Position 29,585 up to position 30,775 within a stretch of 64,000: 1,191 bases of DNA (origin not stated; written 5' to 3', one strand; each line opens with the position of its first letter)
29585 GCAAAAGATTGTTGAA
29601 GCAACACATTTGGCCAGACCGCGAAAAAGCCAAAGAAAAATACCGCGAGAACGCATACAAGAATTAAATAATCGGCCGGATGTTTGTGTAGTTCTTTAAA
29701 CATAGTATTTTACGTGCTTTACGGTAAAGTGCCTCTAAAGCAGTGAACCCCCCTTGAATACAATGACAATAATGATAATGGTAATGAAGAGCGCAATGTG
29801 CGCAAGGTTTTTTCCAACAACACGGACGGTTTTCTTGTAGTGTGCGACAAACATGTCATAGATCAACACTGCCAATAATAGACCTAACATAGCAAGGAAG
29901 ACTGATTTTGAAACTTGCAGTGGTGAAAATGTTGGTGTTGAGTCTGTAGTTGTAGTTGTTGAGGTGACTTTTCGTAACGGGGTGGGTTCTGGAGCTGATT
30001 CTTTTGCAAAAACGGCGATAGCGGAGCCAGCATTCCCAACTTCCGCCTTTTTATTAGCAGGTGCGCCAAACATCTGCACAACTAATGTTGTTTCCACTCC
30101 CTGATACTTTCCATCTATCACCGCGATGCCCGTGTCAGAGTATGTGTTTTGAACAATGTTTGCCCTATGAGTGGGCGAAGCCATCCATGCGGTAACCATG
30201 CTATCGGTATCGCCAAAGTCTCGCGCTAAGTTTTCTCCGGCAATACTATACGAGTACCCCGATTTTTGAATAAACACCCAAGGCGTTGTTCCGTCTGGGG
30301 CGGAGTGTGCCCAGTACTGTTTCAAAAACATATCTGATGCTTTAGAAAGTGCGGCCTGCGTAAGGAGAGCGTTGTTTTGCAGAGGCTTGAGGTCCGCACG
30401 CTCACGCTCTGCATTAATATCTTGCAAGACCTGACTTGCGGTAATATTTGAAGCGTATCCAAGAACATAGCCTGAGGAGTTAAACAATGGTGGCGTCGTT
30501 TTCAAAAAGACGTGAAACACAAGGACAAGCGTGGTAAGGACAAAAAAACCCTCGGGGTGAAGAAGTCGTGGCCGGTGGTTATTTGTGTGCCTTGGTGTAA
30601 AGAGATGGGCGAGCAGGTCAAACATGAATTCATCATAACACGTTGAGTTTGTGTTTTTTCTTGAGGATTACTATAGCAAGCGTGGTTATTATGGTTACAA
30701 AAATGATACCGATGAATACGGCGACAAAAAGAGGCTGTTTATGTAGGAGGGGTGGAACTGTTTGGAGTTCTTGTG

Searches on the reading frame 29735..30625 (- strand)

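Call 71: search_protein_families(library=pfam, proteins=[window:29735-30625:-], max_evalue=0.001)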
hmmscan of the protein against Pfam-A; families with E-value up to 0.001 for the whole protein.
window:29735-30625:- (296 aa): 1 family
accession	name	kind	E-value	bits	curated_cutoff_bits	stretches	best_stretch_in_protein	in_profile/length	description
PF00188.32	CAP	-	1.8e-15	58.3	21.1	1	68-185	2-116/117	Cysteine-rich secretory protein family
